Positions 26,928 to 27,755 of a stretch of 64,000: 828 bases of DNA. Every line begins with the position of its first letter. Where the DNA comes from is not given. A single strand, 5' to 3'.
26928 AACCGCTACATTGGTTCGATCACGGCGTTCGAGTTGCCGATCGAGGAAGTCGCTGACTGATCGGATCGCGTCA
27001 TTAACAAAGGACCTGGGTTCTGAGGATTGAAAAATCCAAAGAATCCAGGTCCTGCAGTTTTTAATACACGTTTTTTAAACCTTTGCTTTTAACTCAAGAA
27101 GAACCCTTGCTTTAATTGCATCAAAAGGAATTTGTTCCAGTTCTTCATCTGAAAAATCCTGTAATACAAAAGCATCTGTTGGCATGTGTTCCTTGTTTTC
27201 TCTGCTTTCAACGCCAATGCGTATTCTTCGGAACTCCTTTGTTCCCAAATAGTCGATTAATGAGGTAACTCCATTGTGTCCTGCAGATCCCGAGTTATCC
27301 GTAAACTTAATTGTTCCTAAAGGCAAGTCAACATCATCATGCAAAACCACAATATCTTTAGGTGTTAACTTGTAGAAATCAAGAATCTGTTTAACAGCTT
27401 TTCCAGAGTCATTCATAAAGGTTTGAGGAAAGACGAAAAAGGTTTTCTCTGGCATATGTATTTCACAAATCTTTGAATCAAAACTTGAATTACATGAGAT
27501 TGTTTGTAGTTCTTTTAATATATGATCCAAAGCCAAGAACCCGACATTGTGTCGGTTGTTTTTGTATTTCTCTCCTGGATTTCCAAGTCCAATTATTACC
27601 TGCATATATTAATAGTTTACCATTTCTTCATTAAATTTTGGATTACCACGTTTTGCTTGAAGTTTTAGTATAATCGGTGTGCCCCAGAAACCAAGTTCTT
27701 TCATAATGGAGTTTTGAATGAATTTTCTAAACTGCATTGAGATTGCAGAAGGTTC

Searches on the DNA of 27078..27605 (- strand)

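Call 98: search_rna_families(source=L042, start=4500, end=4830, threshold=evalue, max_evalue=10)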
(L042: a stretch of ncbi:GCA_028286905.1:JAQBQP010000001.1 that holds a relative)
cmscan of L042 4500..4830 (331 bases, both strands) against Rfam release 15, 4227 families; matches with E-value up to 10: 12.
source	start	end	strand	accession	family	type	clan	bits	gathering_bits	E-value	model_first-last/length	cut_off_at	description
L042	4545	4686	-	RF02449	ncr1015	Gene; sRNA;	-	26.1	60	0.1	1-121/121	no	Bacillus sRNA ncr1015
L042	4519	4588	+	RF01770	rimP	Cis-reg; leader;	-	24.1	47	0.073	1-102/102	no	Gammaprotebacteria rimP leader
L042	4529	4615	-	RF01770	rimP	Cis-reg; leader;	-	21.8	47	0.23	1-102/102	no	Gammaprotebacteria rimP leader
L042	4525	4583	+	RF02064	STnc370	Gene; sRNA;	-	20.8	54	2.4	1-71/71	no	Enterobacterial sRNA STnc370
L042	4504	4597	+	RF02621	BSnc120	Gene; sRNA;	-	20.2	114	0.04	1-88/88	no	Brucella sRNA 120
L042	4500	4581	+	RF02073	STnc260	Gene; sRNA;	-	18.5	100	2.1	74-176/176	5'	Salmonella enterica sRNA STnc260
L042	4547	4632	-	RF02451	ncr1241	Gene; sRNA;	-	16.3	60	2.9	1-63/63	no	Bacillus sRNA ncr1241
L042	4502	4581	+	RF01470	rli38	Gene; sRNA;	-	16.2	49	9.3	1-150/150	no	Listeria sRNA rli38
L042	4547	4611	-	RF00505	RydC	Gene; sRNA;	-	14.3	48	5.4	1-64/64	no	RydC RNA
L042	4543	4586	-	RF04157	MIR9486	Gene; miRNA;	-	13.8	100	5.5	1-119/119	no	MIR9486 microRNA precursor family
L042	4534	4588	+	RF02436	SpF43_sRNA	Gene; sRNA;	-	13.5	70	9.6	1-99/99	no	Streptococcus sRNA SpF43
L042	4536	4650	-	RF01447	S_pombe_snR98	Gene; snRNA; snoRNA; HACA-box;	-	9.5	40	8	1-212/212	no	small nucleolar RNA snR98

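Call 99: search_rna_families(source=L039, start=5290, end=5650, threshold=evalue, max_evalue=10)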
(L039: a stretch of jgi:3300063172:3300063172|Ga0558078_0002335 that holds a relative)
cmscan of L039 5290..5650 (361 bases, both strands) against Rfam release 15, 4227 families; matches with E-value up to 10: 11.
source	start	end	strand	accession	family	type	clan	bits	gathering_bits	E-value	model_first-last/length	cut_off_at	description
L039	5378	5592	-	RF02452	ncr1575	Gene; sRNA;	-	25.2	60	0.12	1-212/212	no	Bacillus sRNA ncr1575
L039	5371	5484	-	RF00121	MicC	Gene; sRNA;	-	21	90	0.77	1-123/123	no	MicC RNA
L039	5379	5447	-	RF02630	Hrs12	Gene; sRNA;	-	20.4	70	0.56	1-87/87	no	Hfq-regulated sRNA 12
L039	5340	5448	-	RF01770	rimP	Cis-reg; leader;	-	19.4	47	0.83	1-102/102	no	Gammaprotebacteria rimP leader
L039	5381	5413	-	RF03714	MIR774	Gene; miRNA;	-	16.8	80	1.7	1-98/98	no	MIR774 microRNA precursor family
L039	5378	5417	-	RF02435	SpF41_sRNA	Gene; sRNA;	-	16.7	52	4.7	1-105/105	no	Streptococcus sRNA SpF41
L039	5382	5420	-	RF04181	rteR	Gene; sRNA;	-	15.6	72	9.2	1-84/84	no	rteR sRNA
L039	5380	5417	-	RF00697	mir-186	Gene; miRNA;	-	14.6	70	6.2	1-82/82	no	mir-186 microRNA precursor family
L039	5381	5413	+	RF03714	MIR774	Gene; miRNA;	-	14.4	80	7.5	1-98/98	no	MIR774 microRNA precursor family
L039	5337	5423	-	RF01485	rli61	Cis-reg;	-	13.4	50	9.9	1-106/106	no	Listeria sRNA rli61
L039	5358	5406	+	RF03050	RAGATH-25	Gene; sRNA;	-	11.8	49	3.3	1-50/50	no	RAGATH-25 RNA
